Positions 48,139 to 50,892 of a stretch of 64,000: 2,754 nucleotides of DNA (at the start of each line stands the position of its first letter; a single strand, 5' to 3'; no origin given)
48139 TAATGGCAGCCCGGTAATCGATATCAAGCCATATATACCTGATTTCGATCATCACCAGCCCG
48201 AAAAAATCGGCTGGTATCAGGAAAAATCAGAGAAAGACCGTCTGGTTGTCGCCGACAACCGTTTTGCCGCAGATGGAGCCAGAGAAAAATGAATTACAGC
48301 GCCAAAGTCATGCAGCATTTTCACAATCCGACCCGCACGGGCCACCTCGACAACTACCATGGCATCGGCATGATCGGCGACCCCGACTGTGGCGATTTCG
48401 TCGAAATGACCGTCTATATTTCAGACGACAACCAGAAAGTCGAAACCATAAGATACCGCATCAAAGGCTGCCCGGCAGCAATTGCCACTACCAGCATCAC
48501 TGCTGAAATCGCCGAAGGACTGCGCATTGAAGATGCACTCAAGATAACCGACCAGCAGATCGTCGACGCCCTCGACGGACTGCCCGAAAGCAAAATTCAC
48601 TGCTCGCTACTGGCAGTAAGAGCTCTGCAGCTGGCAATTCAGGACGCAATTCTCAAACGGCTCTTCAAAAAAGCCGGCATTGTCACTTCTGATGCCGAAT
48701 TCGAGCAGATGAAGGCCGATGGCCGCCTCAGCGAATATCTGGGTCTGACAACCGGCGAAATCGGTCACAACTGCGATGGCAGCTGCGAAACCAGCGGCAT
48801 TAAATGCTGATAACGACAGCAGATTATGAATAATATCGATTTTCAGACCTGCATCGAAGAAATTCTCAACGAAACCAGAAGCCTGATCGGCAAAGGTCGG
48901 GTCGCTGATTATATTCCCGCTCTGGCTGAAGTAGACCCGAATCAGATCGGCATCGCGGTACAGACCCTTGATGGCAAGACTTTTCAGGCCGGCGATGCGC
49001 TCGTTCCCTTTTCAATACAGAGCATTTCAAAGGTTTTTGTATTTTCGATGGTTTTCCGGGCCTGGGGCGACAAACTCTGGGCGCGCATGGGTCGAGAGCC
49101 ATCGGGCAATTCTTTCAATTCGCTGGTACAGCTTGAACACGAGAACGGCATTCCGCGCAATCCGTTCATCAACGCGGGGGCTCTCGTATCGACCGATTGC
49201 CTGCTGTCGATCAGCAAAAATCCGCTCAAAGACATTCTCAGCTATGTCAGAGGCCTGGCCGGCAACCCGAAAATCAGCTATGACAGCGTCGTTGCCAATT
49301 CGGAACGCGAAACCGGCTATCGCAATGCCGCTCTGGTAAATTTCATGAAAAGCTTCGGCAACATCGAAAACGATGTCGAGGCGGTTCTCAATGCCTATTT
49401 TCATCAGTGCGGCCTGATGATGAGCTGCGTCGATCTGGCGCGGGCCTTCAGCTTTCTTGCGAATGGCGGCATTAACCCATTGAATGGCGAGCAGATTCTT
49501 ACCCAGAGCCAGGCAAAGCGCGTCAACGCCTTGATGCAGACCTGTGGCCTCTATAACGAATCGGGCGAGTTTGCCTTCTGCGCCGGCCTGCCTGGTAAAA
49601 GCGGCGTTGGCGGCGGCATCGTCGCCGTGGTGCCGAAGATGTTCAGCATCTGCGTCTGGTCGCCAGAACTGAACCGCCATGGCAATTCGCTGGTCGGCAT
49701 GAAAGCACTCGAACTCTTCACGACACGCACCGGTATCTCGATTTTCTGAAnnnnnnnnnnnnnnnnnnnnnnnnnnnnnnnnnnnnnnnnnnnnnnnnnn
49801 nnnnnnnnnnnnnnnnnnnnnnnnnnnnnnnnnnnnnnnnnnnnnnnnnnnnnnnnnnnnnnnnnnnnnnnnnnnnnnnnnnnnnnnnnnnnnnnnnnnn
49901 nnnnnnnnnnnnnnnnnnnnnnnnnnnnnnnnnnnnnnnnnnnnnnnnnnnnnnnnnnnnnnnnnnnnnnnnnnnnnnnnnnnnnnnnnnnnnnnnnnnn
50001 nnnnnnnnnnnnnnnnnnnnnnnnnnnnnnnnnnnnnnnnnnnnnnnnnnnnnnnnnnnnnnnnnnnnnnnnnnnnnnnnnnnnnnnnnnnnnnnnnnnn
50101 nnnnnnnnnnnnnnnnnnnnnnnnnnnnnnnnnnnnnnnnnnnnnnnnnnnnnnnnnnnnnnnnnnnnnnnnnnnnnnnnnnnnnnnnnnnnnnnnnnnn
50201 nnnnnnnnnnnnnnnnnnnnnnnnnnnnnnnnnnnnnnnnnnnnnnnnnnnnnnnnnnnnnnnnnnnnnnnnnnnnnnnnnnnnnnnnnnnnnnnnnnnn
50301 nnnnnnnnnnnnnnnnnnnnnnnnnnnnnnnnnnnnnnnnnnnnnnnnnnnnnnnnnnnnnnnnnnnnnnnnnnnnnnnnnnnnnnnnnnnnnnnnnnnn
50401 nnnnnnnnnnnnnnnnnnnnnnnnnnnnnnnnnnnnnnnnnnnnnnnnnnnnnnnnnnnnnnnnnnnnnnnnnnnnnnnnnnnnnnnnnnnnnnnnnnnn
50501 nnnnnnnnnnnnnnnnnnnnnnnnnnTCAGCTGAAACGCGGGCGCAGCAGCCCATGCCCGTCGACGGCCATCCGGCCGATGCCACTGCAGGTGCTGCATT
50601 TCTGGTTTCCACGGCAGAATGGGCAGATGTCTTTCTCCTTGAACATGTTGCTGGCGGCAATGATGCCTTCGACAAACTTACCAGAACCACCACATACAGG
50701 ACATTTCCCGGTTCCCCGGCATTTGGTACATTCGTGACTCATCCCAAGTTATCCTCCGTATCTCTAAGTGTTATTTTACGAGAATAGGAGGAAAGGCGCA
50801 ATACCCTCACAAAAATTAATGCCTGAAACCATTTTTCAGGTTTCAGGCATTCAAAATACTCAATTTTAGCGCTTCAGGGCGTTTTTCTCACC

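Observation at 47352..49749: Orphan BMC shell-protein homolog heading an operon with tsaA, an IscU-like scaffold and glutaminase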

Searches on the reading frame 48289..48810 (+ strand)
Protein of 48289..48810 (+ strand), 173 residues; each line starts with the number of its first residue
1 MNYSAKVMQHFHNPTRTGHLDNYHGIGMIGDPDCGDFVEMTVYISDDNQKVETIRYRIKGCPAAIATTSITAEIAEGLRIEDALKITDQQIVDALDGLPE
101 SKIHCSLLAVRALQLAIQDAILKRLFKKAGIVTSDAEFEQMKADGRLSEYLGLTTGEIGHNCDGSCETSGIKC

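Call 5: search_protein_families(library=pfam, proteins=[window:48289-48810:+], max_evalue=1)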
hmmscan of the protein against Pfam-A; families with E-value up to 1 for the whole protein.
window:48289-48810:+ (173 aa): 3 families
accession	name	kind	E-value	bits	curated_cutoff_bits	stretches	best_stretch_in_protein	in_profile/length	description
PF01592.21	NifU_N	-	2.2e-32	112.3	22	1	3-119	2-119/127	NifU-like N terminal domain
PF13623.11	SurA_N_2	-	0.043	14.1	28.5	1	111-141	88-118/145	SurA-like N-terminal domain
PF11886.13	TOC159_MAD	-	0.11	11.9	25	1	42-90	112-158/267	Translocase of chloroplast 159/132, membrane anchor domain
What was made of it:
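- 48289..48810 (+): NifU_N/IscU-type Fe-S scaffold (173 aa) with a Riflebacteria-specific C-terminal tail. PF01592 at 112.3 bits (call 5).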

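Call 6: search_protein_families(library=ncbifam, proteins=[window:48289-48810:+], max_evalue=1)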
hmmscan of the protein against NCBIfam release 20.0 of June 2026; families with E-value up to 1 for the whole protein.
window:48289-48810:+ (173 aa): 4 families
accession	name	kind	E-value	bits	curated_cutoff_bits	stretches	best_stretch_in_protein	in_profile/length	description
TIGR03419.1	NifU_clost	equivalog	5.6e-37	126.8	187.9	1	3-121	1-117/121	Fe-S cluster assembly scaffold protein NifU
TIGR02000.1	NifU_proper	equivalog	2.9e-28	99.1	273.3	1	2-119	3-120/290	Fe-S cluster assembly protein NifU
TIGR01999.1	iscU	equivalog_domain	4.5e-27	94.6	192.4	1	3-123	1-122/124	Fe-S cluster assembly scaffold IscU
TIGR01994.1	SUF_scaf_2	equivalog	2.5e-12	47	92.5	1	3-89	5-89/137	Fe-S cluster assembly sulfur transfer protein SufU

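Call 41: find_homologous_proteins(query=window:48289-48810:+, max_evalue=0.00001)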
Query window:48289-48810:+ (173 aa): 118 proteins with E <= 0.00001 among 213 candidates.
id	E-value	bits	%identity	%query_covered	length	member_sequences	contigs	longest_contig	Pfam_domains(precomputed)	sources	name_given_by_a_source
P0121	3.7e-107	373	97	100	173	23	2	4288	PF01592.22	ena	-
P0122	1.8e-98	345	88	100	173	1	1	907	PF01592.22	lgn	-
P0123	3.4e-96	338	85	100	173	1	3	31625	PF01592.22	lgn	-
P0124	3.7e-96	338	85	100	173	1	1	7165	PF01592.22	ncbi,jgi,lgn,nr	ncbi:MAG: iron-sulfur cluster assembly scaffold protein [Candidatus Riflebacteria bacterium]|jgi:nit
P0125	2.8e-94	331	83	100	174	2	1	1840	PF01592.22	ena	-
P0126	6.8e-94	330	83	100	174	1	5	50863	PF01592.22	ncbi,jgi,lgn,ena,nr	ncbi:MAG TPA: iron-sulfur cluster assembly scaffold protein [Candidatus Rifleibacterium sp.]|nr:iron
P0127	1.2e-93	329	83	100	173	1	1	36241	PF01592.22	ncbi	-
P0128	2.4e-93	328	84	100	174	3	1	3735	PF01592.22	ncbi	-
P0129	1.3e-92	326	87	96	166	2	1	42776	PF01592.22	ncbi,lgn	-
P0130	3.1e-92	325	83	100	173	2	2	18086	PF01592.22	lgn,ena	-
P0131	2.4e-90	319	81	100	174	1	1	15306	PF01592.22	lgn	-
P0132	3.2e-90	318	82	100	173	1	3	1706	PF01592.22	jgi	-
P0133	2.9e-89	315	81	98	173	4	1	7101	PF01592.22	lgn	-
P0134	3.3e-89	315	80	100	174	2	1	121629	PF01592.22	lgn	-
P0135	1.3e-88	313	80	100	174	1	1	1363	PF01592.22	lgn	-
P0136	2.0e-88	312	80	100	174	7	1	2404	PF01592.22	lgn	-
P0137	2.0e-88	312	81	100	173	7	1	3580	PF01592.22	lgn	-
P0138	3.0e-88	312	80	100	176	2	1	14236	PF01592.22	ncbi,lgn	-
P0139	3.2e-88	312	82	100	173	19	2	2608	PF01592.22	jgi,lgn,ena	-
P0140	3.9e-87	308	83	96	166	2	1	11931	PF01592.22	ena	-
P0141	8.8e-87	307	79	100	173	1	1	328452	PF01592.22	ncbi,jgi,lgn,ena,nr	ncbi:MAG: iron-sulfur cluster assembly scaffold protein [Candidatus Riflebacteria bacterium]|nr:iron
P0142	1.3e-86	307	80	100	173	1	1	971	PF01592.22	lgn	-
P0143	1.5e-86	306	80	100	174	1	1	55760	PF01592.22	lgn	-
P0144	2.2e-86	306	81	96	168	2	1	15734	PF01592.22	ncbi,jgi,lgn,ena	-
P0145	2.3e-86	306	79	100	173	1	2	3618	PF01592.22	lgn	-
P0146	2.8e-84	299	78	100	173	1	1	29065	PF01592.22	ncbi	-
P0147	5.0e-80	285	73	97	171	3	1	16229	PF01592.22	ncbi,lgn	ncbi:MAG: iron-sulfur cluster assembly scaffold protein [Candidatus Rifleibacteriota bacterium]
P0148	9.7e-80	284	76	97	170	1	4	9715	PF01592.22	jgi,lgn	jgi:nitrogen fixation NifU-like protein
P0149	1.3e-79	284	76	97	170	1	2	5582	PF01592.22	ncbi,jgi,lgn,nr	ncbi:MAG: nitrogen fixation protein NifU [Clostridiales bacterium]|jgi:nitrogen fixation NifU-like p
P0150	1.3e-77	277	72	97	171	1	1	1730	PF01592.22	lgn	-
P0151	1.6e-77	277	74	96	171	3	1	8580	PF01592.22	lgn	-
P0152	3.6e-76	273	70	98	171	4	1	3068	PF01592.22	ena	-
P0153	1.0e-75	271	72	97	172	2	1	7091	PF01592.22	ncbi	-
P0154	1.3e-75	271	70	97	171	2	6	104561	PF01592.22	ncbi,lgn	-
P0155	1.7e-75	270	71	98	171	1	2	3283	PF01592.22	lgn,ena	-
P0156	4.8e-74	266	68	98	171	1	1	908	PF01592.22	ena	-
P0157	5.2e-74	266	70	99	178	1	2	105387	PF01592.22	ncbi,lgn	ncbi:MAG: iron-sulfur cluster assembly scaffold protein [Candidatus Rifleibacteriota bacterium]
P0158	1.8e-73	264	70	97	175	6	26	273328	PF01592.22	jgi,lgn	jgi:nitrogen fixation NifU-like protein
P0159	3.4e-72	260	69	97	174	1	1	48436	PF01592.22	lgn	-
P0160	4.0e-72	259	70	96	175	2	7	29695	PF01592.22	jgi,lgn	jgi:nitrogen fixation NifU-like protein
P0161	3.2e-69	250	64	100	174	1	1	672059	PF01592.22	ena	-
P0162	2.2e-68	247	63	100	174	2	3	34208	PF01592.22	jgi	jgi:nitrogen fixation NifU-like protein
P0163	2.2e-67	244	66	97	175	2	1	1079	PF01592.22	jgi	jgi:nitrogen fixation NifU-like protein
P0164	7.5e-66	239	63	98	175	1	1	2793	PF01592.22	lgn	-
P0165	2.9e-64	234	64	97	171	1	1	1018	PF01592.22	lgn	-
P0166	2.5e-63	231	61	98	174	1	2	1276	PF01592.22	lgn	-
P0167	3.5e-61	224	59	100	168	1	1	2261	PF01592.22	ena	-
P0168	6.3e-60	220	58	97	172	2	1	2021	PF01592.22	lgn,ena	-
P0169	8.0e-60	219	56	97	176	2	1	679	PF01592.22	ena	-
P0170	1.2e-56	209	57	98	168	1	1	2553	PF01592.22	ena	-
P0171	3.2e-56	208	54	97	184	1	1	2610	PF01592.22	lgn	-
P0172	5.4e-55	204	54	96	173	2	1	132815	PF01592.22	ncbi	-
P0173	4.0e-54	201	53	98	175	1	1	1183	PF01592.22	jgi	-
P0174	1.3e-53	199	55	98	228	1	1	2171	PF01592.22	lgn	-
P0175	2.2e-53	198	52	98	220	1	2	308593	PF01592.22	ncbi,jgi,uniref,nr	ncbi:MAG: Iron-sulfur cluster assembly scaffold protein IscU/NifU-like [Candidatus Ozemobacter sibir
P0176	2.7e-53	198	54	98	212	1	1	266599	PF01592.22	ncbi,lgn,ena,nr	ncbi:MAG: hypothetical protein GX442_20290 [Candidatus Riflebacteria bacterium]|nr:hypothetical prot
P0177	6.4e-53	197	53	99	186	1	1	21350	PF01592.22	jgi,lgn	jgi:nitrogen fixation NifU-like protein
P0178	3.3e-52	195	60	82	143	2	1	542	PF01592.22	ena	-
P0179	1.1e-50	190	57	96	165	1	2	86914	PF01592.22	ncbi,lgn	ncbi:MAG: iron-sulfur cluster assembly scaffold protein [Candidatus Ozemobacteraceae bacterium]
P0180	4.3e-46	175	52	95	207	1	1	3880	PF01592.22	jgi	-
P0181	1.2e-45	173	51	97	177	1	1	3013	PF01592.22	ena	-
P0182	2.7e-42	162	81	55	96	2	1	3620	PF01592.22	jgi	jgi:predicted nucleic acid-binding protein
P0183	3.5e-35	139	53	72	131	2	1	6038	PF01592.22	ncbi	-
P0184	1.5e-33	134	40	97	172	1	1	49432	PF01592.22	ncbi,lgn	-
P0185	1.0e-32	131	54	72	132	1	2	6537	PF01592.22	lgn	-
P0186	1.1e-31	128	46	77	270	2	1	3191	PF01592.22,PF00578.28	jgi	-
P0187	1.9e-31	127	43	83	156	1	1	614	PF01592.22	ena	-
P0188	1.9e-31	127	50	73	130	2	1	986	PF01592.22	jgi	-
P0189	3.3e-31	126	51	73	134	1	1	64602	PF01592.22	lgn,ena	-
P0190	4.6e-31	126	52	71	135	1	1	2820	PF01592.22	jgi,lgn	jgi:nitrogen fixation NifU-like protein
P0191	7.1e-31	125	51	69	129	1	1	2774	PF01592.22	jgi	jgi:nitrogen fixation protein NifU and related proteins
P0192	1.8e-30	124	49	73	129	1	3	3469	PF01592.22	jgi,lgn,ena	-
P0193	2.1e-30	124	48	73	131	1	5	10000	PF01592.22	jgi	-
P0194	2.3e-30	124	48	73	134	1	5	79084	PF01592.22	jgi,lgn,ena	-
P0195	3.1e-30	123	48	73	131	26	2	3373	PF01592.22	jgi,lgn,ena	-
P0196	3.2e-30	123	48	72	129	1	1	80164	PF01592.22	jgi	jgi:nitrogen fixation NifU-like protein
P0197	6.3e-30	122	48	73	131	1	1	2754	PF01592.22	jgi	-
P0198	1.2e-29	121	48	73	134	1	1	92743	PF01592.22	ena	-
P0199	1.6e-29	121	47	71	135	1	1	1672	PF01592.22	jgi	jgi:nitrogen fixation protein NifU and related proteins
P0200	1.9e-29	121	49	60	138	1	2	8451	PF01592.22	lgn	-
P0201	2.5e-29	120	47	68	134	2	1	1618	PF01592.22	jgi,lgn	jgi:nitrogen fixation NifU-like protein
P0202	2.6e-29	120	48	72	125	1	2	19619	PF01592.22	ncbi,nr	ncbi:MAG TPA: iron-sulfur cluster assembly scaffold protein [Deltaproteobacteria bacterium]|nr:iron-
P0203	2.8e-29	120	43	83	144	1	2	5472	PF01592.22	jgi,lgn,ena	jgi:nitrogen fixation NifU-like protein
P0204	3.2e-29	120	48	72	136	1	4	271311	PF01592.22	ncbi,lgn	-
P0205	3.3e-29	120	45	71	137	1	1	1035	PF01592.22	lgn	-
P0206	3.5e-29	120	46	72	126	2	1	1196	PF01592.22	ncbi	-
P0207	3.9e-29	120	41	83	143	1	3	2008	PF01592.22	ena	-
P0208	4.1e-29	119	48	74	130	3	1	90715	PF01592.22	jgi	jgi:nitrogen fixation protein NifU and related proteins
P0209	5.4e-29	119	48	71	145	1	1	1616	PF01592.22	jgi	jgi:nitrogen fixation protein NifU and related proteins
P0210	5.5e-29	119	47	72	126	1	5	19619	PF01592.22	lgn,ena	-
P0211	5.5e-29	119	47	72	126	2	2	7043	PF01592.22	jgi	-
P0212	8.4e-29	118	46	73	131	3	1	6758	PF01592.22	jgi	jgi:nitrogen fixation NifU-like protein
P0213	8.7e-29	118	47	73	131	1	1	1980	PF01592.22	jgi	jgi:nitrogen fixation NifU-like protein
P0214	9.5e-29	118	47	73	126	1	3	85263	PF01592.22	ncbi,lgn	ncbi:MAG: iron-sulfur cluster assembly scaffold protein [Moorellaceae bacterium]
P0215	9.8e-29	118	50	71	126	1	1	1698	PF01592.22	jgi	jgi:nitrogen fixation protein NifU and related proteins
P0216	1.0e-28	118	45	71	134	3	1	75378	PF01592.22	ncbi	ncbi:MAG: iron-sulfur cluster assembly scaffold protein [Armatimonadota bacterium]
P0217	1.4e-28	118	44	72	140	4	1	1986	PF01592.22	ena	-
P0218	1.4e-28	118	46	71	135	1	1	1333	PF01592.22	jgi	jgi:nitrogen fixation protein NifU and related proteins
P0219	1.9e-28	117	41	83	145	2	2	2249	PF01592.22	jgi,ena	-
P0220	2.0e-28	117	48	70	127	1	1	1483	PF01592.22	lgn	-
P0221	2.3e-28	117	46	71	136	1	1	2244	PF01592.22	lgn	-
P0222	2.6e-28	117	48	71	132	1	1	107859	PF01592.22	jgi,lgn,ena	-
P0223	3.2e-28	117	47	74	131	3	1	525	PF01592.22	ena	-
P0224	3.9e-28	116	47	71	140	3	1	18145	PF01592.22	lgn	-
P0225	4.1e-28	116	42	82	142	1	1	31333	PF01592.22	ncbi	-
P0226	4.6e-28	116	47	71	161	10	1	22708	PF01592.22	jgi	jgi:nitrogen fixation protein NifU and related proteins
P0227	4.8e-28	116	43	71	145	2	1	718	PF01592.22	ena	-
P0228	5.1e-28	116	44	72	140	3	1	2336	PF01592.22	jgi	jgi:nitrogen fixation NifU-like protein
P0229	8.3e-28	115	46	71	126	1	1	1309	PF01592.22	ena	-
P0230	2.5e-27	114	50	67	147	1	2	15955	PF01592.22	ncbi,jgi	jgi:nitrogen fixation NifU-like protein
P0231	5.0e-27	113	49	68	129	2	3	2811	PF01592.22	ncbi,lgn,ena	-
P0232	1.4e-26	111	43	72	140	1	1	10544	PF01592.22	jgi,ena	-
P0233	1.9e-26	111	45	71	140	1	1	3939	PF01592.22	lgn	-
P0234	2.7e-26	110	42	72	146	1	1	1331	PF01592.22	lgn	-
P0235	7.0e-24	102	43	66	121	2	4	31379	PF01592.22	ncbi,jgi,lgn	jgi:nitrogen fixation protein NifU and related proteins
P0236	6.2e-23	99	51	55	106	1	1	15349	PF01592.22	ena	-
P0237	1.1e-21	95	43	73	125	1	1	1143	PF01592.22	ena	-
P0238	4.0e-17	80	44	54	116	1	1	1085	PF01592.22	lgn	-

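Call 42: find_encoding_contigs(protein=P0175, flank=8000, max_places=1)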
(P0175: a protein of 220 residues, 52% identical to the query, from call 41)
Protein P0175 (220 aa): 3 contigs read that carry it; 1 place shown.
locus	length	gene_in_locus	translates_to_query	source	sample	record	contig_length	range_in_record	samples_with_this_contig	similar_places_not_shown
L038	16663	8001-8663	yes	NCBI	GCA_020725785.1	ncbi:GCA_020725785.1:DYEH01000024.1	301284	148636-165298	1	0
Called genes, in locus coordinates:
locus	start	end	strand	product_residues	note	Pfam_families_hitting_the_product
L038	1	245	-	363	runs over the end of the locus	PF08238:Sel1 (faint), PF23310:TPR_27 (faint)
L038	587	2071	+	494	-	PF00246:Peptidase_M14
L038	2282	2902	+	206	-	PF13581:HATPase_c_2, PF02518:HATPase_c (weak)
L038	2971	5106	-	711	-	PF00884:Sulfatase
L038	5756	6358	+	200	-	PF12728:HTH_17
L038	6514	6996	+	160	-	PF02001:DUF134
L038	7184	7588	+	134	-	PF17253:DUF5320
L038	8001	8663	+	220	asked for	PF01592:NifU_N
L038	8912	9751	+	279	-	PF13938:DUF4213, PF04016:DUF364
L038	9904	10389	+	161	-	PF03625:DUF302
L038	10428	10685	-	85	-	PF01258:zf-dskA_traR (weak)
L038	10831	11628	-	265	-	PF13938:DUF4213, PF04016:DUF364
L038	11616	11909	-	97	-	PF02361:CbiQ (weak)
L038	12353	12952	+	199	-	-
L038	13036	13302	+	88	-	PF13192:Thioredoxin_3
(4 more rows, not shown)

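Call 43: find_encoding_contigs(protein=P0176, flank=8000, max_places=1)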
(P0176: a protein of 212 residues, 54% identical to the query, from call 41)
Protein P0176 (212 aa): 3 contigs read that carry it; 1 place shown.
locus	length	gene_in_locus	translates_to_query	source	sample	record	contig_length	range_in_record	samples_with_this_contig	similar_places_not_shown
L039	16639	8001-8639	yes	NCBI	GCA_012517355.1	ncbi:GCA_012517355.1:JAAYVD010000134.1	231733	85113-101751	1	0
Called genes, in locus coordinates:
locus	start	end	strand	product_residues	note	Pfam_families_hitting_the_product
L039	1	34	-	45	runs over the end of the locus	-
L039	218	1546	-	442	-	PF07963:N_methyl (weak)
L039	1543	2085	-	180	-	-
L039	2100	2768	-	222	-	PF04773:FecR (weak)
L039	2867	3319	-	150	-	-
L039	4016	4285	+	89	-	-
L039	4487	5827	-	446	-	PF00989:PAS, PF08448:PAS_4, PF13426:PAS_9, PF00158:Sigma54_activat, PF14532:Sigma54_activ_2, PF07728:AAA_5, PF25601:AAA_lid_14, PF02954:HTH_8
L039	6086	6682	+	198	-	PF02001:DUF134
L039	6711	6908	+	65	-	-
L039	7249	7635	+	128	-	PF17253:DUF5320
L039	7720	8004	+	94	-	PF09723:Zn_ribbon_8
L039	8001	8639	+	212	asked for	PF01592:NifU_N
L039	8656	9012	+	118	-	PF02579:Nitro_FeMo-Co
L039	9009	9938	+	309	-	PF01656:CbiA, PF09140:MipZ (weak), PF10609:ParA, PF13614:AAA_31 (weak), PF00037:Fer4 (weak), PF13187:Fer4_9 (weak), PF13237:Fer4_10 (weak), PF14697:Fer4_21, +4 more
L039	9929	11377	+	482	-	PF01656:CbiA, PF12838:Fer4_7 (weak), PF13187:Fer4_9 (weak), PF14697:Fer4_21, PF00037:Fer4 (weak), PF12837:Fer4_6 (weak), PF10609:ParA (weak), PF02579:Nitro_FeMo-Co, +2 more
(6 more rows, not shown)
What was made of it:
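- In the Ozemobacter lineage the tail-bearing NifU_N lies about 45 kb away, in a DUF134-DUF5320-Nitro_FeMo-Co-ParA/Fer4-DUF364 cluster (calls 42, 43).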

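Call 53: predict_structure(alignment_id=A2)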
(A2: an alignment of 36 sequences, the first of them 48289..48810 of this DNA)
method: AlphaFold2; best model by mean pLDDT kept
length: 173 residues; sequences in the alignment: 36
mean_pLDDT: 89.7   pTM: 0.80
mean pLDDT of the five models: 89.7, 89.3, 88.6, 88.3, 86.5
residues with pLDDT >= 90: 135; 70-90: 15; 50-70: 20; < 50: 3
segments of 3 or more residues with pLDDT < 50: none
pLDDT, mean of each block of 10 residues (from residue 1): 91 96 96 88 96 97 97 98 98 96 94 98 94 94 86 56 61 53
secondary structure, 60 per line:
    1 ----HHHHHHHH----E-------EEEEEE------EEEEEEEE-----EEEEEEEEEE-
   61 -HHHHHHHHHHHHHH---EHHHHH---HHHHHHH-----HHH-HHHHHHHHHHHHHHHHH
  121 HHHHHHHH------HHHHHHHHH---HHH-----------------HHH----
elements in order: H5-12 E25-30 E37-44 E50-59 H62-75 H80-84 H88-94 H104-128 H135-143
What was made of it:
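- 48289..48810 (+): AF2 pLDDT 89.7 (call 53).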

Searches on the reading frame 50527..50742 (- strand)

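Call 40: search_protein_families(library=pfam, proteins=[window:50527-50742:-], max_evalue=0.1)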
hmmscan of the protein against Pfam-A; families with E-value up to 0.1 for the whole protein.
window:50527-50742:- (71 aa): 4 families
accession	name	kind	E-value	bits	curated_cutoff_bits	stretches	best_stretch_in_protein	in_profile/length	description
PF00684.25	DnaJ_CXXCXGXG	-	1.4e-05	25.7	32.7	1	5-54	1-63/65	DnaJ central domain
PF25433.1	DUF7895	-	0.007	17.1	27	1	3-23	3-23/75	Domain of unknown function (DUF7895)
PF08273.17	Zn_Ribbon_Prim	-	0.034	14.9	23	1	12-23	4-15/37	Zinc-binding domain of primase-helicase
PF17302.8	DUF5351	-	0.045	14.5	27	0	14-22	20-28/29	Family of unknown function (DUF5351)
